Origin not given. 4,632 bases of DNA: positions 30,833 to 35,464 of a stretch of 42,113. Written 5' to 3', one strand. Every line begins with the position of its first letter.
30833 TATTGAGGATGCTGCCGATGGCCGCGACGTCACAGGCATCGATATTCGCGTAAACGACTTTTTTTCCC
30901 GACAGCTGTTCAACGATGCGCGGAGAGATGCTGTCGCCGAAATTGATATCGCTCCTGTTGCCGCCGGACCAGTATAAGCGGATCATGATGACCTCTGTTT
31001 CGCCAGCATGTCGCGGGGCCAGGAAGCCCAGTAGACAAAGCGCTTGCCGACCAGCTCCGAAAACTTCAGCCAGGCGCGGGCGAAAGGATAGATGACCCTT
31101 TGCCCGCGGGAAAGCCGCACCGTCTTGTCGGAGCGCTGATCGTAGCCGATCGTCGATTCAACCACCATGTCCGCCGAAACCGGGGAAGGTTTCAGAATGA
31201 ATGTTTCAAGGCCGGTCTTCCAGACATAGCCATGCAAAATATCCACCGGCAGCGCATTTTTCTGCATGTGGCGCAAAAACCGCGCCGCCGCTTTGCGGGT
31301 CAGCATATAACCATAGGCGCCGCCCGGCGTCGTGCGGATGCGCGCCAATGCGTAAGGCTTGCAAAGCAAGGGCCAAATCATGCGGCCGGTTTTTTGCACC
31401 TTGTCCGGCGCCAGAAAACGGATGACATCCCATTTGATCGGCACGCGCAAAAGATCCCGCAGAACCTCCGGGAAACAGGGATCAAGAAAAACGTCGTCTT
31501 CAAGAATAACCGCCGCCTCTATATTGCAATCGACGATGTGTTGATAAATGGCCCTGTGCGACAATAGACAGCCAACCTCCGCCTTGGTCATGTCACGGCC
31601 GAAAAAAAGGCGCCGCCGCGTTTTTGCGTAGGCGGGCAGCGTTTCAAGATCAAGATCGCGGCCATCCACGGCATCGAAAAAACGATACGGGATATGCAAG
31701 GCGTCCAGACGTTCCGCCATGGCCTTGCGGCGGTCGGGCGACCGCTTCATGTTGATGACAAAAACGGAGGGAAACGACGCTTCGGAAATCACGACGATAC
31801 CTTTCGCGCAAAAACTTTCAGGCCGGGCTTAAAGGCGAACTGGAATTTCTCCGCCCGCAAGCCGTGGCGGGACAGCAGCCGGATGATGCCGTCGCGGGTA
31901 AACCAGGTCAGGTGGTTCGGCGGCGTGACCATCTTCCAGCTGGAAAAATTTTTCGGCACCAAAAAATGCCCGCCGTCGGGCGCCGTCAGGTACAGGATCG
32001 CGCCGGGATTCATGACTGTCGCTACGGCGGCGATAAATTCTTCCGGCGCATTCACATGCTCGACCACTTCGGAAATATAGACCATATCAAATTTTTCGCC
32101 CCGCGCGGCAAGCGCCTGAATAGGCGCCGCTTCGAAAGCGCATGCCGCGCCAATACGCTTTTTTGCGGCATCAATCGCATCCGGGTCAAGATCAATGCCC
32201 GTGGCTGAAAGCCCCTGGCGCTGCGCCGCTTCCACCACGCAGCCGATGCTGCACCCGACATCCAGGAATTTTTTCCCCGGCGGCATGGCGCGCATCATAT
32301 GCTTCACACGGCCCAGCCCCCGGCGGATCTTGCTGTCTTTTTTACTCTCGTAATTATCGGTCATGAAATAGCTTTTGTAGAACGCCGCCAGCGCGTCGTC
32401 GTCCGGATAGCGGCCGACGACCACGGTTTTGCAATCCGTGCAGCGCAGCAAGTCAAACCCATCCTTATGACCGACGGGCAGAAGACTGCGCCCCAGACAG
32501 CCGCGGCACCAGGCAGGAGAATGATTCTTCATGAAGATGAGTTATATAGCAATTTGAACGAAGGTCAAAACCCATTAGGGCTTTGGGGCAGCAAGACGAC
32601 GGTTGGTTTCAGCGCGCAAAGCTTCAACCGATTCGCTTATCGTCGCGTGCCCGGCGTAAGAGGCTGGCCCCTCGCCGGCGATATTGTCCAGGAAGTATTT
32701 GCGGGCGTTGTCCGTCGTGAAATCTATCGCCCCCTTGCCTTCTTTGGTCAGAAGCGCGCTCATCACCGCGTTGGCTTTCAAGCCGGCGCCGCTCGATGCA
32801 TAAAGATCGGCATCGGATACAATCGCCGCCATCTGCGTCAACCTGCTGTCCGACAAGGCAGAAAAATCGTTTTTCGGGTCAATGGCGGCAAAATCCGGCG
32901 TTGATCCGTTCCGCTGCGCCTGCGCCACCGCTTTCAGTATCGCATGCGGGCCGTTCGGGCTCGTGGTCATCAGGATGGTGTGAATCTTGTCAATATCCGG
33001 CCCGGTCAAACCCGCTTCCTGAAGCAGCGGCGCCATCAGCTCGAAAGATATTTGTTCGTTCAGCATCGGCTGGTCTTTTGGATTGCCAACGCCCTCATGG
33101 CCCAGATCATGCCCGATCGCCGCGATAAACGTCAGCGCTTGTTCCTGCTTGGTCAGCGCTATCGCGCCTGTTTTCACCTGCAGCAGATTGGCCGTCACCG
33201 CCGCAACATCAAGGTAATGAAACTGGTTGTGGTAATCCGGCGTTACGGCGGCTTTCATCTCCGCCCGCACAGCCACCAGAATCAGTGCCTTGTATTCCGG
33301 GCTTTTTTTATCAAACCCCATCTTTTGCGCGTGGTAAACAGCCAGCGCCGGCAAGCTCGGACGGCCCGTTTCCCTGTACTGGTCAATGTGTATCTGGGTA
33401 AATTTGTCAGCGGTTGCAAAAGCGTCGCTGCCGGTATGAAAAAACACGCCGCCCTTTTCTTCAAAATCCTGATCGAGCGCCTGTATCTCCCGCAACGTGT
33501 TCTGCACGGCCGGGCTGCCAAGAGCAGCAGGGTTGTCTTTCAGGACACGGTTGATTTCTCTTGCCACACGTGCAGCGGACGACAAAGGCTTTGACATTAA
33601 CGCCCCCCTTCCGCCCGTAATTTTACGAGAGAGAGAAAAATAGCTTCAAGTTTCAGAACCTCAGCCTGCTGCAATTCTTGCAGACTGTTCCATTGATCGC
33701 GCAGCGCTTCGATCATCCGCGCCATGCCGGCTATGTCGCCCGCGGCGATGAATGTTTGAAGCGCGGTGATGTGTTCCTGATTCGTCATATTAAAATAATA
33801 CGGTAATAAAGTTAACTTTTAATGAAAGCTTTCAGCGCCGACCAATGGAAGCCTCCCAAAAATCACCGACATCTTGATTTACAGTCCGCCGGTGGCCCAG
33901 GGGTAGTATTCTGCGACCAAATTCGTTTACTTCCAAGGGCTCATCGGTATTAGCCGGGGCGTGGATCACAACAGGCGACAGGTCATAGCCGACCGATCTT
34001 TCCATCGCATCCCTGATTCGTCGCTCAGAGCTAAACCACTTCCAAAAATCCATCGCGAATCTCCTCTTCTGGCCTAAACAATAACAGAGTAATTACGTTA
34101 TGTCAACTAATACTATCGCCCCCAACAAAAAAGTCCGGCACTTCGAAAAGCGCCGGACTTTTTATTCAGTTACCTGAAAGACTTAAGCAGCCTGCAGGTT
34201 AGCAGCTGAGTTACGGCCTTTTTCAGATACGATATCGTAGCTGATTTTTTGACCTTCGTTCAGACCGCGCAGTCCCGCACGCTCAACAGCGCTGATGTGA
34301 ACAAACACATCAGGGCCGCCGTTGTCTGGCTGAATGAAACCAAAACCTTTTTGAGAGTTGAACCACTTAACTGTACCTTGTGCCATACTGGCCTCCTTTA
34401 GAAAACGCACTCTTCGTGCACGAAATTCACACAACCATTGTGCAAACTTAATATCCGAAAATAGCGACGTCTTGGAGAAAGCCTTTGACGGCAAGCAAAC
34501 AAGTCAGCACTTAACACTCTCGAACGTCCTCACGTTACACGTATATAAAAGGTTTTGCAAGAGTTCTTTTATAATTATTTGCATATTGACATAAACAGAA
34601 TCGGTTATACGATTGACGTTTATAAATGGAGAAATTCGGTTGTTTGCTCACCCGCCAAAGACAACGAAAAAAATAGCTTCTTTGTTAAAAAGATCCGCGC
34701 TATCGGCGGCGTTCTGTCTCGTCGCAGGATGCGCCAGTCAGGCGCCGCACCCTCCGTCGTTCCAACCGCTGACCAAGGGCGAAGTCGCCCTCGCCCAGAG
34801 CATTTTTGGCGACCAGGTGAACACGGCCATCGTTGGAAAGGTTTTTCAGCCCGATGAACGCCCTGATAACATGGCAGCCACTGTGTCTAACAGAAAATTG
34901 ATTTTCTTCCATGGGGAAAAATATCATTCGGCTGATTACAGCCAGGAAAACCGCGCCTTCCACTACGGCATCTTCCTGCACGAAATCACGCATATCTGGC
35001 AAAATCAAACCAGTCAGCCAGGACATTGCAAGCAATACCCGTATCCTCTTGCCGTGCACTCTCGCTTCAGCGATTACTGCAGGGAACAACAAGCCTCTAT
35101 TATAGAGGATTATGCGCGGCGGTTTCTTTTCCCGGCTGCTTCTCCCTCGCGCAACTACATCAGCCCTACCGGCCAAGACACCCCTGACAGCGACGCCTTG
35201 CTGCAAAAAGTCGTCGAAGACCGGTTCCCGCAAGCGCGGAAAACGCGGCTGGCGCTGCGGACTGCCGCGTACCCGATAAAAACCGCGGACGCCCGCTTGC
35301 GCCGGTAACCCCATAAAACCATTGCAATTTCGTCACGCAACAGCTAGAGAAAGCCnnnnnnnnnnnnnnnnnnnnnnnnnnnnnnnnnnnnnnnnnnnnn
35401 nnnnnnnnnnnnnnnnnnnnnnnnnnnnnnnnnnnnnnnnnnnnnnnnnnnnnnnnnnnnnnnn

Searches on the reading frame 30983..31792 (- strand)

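Call 22: search_protein_families(library=pfam, proteins=[window:30983-31792:-], max_evalue=0.001)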
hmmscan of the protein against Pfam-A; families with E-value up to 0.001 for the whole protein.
window:30983-31792:- (269 aa): 1 family
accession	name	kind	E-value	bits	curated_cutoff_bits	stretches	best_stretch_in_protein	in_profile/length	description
PF01755.23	Glyco_transf_25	-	7.1e-34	117.9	24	1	9-186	3-198/199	Glycosyltransferase family 25 (LPS biosynthesis protein)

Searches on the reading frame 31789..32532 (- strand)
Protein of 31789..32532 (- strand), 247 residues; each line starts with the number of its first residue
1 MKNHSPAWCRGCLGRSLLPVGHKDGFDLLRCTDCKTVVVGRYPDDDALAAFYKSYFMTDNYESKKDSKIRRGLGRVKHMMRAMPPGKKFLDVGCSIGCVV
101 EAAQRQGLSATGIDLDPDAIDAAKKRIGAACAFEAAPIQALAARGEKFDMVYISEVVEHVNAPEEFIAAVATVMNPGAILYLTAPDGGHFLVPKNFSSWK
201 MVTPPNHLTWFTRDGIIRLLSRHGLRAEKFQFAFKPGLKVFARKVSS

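Call 22: search_protein_families(library=pfam, proteins=[window:31789-32532:-], max_evalue=0.001)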
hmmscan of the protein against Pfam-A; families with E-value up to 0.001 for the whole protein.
window:31789-32532:- (247 aa): 8 families
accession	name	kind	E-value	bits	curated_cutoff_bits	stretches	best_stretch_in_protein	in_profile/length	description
PF13489.12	Methyltransf_23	-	1.1e-19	71.2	27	1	83-227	20-161/164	Methyltransferase domain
PF08241.18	Methyltransf_11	-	2e-16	60.8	21.2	1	90-181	1-94/95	Methyltransferase domain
PF08242.18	Methyltransf_12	-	2.5e-14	54.2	30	1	90-180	1-98/98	Methyltransferase domain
PF13649.12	Methyltransf_25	-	8e-14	52.6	27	1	90-177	2-96/97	Methyltransferase domain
PF13847.12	Methyltransf_31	-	1.6e-11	44.5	27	1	86-186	4-113/145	Methyltransferase domain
PF05401.17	NodS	-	3.6e-06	27.4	24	1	87-173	45-132/201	Nodulation protein S (NodS)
PF02353.26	CMAS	-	2.3e-05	24.3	27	1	82-182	59-164/273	Mycolic acid cyclopropane synthetase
PF07021.18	MetW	-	2.7e-05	24.4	21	1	78-192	6-117/193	Methionine biosynthesis protein MetW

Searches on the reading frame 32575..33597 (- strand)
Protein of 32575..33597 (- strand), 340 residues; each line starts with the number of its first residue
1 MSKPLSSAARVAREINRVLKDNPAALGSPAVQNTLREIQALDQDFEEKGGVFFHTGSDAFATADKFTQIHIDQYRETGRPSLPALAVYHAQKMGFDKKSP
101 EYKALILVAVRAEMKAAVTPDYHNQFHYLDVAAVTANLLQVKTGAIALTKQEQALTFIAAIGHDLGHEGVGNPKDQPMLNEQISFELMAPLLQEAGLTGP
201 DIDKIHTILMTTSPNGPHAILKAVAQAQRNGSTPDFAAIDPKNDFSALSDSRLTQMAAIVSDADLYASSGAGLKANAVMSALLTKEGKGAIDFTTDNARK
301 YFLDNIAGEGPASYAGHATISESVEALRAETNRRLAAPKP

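Call 22: search_protein_families(library=pfam, proteins=[window:32575-33597:-], max_evalue=0.001)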
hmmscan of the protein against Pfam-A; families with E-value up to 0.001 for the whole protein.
window:32575-33597:- (340 aa): 1 family
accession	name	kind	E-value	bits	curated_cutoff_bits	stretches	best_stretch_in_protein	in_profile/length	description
PF00233.25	PDEase_I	-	6.9e-08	32.9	24.8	1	122-172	1-51/238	3'5'-cyclic nucleotide phosphodiesterase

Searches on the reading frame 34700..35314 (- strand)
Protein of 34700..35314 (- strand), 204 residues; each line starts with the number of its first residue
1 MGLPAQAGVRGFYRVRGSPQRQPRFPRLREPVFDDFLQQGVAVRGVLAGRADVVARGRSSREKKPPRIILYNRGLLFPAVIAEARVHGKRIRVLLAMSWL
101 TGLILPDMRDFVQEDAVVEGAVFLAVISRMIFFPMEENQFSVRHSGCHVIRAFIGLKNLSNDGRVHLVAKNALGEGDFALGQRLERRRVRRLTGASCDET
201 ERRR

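Call 63: search_protein_families(library=pfam, proteins=[window:34700-35314:-], max_evalue=1)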
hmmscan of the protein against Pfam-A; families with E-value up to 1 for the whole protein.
window:34700-35314:- (204 aa): 2 families
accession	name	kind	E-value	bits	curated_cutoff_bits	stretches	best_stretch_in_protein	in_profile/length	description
PF21376.3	TOR1A_C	-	0.0073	16.8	27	1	118-151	21-52/58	Torsin-1A, C-terminal domain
PF07539.18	UTP20_N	-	0.38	9.5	27.6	1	122-155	547-580/615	U3 small nucleolar RNA-associated protein 20, N-terminal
